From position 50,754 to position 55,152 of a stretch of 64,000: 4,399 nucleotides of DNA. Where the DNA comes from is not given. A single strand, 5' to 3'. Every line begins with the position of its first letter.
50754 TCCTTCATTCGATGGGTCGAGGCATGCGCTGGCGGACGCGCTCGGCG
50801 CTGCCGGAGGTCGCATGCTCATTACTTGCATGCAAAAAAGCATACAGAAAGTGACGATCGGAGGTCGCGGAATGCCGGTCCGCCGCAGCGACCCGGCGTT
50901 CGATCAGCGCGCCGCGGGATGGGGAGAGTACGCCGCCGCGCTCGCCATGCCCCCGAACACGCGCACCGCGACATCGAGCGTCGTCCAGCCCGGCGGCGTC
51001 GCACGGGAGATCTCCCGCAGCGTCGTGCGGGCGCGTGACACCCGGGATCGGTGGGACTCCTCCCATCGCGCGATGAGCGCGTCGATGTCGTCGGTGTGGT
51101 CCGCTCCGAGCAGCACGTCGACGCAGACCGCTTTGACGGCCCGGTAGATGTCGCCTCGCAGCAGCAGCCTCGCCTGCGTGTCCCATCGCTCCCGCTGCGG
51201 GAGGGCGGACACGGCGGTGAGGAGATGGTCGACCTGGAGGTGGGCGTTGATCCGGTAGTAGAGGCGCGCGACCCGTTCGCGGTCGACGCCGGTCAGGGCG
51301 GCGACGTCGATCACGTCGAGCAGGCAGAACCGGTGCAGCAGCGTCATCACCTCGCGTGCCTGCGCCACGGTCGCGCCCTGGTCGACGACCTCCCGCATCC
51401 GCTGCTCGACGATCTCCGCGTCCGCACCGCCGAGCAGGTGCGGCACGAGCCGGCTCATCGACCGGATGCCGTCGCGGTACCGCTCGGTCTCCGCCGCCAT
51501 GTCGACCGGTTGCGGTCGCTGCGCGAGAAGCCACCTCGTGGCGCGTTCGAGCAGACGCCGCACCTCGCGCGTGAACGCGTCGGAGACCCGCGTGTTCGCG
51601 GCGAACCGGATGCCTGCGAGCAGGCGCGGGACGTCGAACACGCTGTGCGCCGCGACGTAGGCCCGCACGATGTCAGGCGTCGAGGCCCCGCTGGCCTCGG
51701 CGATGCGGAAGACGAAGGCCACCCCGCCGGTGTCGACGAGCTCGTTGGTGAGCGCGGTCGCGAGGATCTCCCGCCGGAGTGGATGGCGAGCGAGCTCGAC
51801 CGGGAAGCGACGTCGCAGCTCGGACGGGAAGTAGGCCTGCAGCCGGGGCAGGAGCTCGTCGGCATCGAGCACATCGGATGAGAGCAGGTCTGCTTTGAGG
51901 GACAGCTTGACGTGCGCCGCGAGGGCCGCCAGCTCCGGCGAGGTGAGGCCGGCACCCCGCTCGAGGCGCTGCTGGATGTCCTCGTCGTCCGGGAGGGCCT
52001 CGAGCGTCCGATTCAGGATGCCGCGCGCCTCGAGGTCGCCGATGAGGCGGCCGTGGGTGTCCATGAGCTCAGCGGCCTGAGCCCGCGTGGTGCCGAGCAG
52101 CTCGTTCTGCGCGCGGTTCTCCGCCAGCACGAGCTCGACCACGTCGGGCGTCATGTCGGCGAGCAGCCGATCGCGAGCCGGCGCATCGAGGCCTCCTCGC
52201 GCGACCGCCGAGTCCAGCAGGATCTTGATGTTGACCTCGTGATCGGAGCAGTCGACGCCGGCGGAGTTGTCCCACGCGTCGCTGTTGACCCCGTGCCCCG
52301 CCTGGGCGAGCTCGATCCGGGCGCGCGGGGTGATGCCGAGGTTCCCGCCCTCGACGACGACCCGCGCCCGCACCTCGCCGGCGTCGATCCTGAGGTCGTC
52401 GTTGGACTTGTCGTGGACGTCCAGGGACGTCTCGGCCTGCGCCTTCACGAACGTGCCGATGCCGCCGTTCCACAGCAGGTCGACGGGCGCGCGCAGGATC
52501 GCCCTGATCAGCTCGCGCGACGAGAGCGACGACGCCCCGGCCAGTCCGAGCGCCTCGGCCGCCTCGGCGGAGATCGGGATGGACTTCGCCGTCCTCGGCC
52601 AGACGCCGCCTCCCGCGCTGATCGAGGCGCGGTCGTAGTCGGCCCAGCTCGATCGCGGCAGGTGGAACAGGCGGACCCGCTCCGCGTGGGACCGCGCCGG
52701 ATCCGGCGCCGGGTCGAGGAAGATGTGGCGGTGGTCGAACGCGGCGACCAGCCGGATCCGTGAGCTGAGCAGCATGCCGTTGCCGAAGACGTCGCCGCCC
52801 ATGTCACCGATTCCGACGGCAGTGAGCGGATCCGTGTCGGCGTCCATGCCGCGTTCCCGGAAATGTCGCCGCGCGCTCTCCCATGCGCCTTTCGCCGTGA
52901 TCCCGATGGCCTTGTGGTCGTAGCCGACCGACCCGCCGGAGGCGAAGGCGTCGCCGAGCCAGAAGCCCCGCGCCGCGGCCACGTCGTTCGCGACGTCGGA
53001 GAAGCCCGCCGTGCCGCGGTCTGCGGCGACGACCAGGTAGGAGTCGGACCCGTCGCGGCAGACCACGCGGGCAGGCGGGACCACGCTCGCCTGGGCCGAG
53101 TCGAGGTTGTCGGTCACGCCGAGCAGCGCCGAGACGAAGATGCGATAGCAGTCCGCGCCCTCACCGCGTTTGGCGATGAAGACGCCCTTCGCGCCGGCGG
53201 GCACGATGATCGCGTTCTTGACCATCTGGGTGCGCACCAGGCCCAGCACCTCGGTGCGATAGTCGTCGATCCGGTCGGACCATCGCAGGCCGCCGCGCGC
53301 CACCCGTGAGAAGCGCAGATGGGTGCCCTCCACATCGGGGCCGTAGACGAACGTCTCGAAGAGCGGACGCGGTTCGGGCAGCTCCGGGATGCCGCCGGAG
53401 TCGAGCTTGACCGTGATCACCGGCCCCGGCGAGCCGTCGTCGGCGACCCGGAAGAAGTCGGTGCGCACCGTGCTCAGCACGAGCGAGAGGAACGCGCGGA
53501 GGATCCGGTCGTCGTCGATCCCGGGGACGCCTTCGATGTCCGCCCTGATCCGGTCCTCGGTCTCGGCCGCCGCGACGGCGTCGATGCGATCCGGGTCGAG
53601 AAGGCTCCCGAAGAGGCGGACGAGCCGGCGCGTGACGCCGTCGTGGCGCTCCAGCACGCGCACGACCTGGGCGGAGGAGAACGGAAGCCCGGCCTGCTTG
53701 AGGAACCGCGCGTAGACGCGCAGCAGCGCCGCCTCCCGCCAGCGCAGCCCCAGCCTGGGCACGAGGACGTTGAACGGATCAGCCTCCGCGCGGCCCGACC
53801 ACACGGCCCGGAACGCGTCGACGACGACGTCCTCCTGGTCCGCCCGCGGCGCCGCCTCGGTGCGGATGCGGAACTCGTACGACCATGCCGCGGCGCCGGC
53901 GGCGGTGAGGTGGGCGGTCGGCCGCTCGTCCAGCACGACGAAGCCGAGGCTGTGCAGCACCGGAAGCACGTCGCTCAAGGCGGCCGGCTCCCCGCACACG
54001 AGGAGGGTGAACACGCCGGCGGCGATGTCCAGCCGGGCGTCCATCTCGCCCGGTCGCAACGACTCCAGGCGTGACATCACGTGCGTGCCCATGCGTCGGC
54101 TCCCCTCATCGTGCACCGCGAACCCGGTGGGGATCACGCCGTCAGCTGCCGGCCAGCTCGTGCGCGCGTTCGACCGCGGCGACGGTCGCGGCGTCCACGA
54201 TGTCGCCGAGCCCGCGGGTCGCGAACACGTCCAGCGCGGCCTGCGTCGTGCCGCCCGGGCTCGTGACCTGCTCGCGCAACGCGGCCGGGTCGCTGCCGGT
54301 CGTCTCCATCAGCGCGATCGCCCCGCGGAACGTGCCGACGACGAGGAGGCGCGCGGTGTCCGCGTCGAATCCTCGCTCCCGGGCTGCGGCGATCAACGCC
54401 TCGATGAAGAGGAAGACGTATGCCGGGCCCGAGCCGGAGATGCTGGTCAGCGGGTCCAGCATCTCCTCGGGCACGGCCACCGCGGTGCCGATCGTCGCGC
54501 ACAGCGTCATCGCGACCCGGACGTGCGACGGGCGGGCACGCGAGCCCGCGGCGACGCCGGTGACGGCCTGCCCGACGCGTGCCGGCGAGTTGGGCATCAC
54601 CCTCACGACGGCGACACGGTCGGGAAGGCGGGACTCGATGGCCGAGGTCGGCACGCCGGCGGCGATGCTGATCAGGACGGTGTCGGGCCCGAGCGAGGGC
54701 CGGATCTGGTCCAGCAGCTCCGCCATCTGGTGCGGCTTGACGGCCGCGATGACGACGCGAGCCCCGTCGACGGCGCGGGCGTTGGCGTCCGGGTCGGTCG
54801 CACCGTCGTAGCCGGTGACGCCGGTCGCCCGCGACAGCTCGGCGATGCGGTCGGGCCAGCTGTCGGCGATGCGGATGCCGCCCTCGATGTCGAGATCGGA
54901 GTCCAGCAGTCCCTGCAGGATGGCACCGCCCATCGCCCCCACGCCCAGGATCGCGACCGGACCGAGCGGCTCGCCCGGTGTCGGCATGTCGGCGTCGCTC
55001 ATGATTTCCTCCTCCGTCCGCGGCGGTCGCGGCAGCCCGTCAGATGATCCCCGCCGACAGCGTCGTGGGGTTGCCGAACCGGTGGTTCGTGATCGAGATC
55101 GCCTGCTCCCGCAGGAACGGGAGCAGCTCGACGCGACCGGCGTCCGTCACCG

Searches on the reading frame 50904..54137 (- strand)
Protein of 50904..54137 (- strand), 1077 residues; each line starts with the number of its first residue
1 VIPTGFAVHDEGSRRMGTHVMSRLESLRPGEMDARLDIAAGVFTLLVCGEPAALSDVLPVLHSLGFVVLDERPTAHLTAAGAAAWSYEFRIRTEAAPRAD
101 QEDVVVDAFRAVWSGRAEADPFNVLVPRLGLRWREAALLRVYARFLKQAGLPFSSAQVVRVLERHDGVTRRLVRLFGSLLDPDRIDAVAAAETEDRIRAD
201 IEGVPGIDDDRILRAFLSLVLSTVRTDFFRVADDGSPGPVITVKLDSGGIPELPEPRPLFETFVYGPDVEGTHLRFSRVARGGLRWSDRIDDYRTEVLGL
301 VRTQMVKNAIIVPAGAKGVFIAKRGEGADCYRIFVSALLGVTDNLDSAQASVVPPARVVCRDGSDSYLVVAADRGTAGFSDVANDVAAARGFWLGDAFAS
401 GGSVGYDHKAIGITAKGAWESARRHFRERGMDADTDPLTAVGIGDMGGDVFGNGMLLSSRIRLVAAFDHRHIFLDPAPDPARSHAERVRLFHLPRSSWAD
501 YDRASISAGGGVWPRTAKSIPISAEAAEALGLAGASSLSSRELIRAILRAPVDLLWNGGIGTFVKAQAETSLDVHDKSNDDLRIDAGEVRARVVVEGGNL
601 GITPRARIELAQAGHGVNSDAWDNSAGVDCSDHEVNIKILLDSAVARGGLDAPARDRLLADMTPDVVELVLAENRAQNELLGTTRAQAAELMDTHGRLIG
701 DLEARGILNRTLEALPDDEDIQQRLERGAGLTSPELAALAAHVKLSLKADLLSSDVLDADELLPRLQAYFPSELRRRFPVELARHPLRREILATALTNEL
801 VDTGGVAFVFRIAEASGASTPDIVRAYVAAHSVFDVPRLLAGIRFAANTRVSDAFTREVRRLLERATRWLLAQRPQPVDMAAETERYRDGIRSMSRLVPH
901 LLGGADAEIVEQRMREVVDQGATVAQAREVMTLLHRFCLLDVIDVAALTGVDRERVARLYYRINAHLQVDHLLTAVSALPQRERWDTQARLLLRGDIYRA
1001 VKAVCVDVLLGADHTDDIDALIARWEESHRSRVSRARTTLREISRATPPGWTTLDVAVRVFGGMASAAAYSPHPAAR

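Call 9: search_protein_families(library=pfam, proteins=[window:50904-54137:-])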
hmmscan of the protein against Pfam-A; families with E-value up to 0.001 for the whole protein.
window:50904-54137:- (1077 aa): 4 families
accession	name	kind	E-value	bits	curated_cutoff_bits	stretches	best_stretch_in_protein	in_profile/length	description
PF05088.18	Bac_GDH_CD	-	1.8e-221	736.4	22.8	1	197-682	2-495/497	Bacterial NAD-glutamate dehydrogenase, catalytic domain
PF21074.2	GDH_C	-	2.8e-92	309.9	26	1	728-1060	1-336/339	Glutamate dehydrogenase, C-terminal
PF21078.2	GDH_HM3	-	1.7e-19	70.1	24.6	1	117-182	1-66/66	Glutamate dehydrogenase, helical motif 3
PF21077.3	GDH_ACT3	-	2.3e-10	40.5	22.2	1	43-103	19-79/80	Glutamate dehydrogenase, ACT3 domain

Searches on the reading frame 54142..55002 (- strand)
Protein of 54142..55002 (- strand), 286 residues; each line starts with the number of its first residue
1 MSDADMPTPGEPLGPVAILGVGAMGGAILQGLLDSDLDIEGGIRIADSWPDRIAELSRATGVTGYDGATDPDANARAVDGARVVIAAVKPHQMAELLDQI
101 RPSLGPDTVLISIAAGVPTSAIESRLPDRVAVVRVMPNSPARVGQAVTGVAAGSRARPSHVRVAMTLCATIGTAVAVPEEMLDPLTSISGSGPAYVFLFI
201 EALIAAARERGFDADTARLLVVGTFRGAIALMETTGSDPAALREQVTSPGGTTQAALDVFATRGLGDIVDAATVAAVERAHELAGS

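Call 9: search_protein_families(library=pfam, proteins=[window:54142-55002:-])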
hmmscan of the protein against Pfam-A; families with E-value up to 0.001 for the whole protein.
window:54142-55002:- (286 aa): 3 families
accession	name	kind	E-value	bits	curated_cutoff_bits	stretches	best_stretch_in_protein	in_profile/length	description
PF14748.11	P5CR_dimer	-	4.6e-33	114.1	25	1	179-283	1-105/105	Pyrroline-5-carboxylate reductase dimerisation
PF03807.23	F420_oxidored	-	9.5e-14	52.2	21.6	1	16-116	2-94/94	NADP oxidoreductase coenzyme F420-dependent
PF02558.23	ApbA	-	5.6e-07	29.7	22.2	1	16-153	1-128/150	Ketopantoate reductase PanE/ApbA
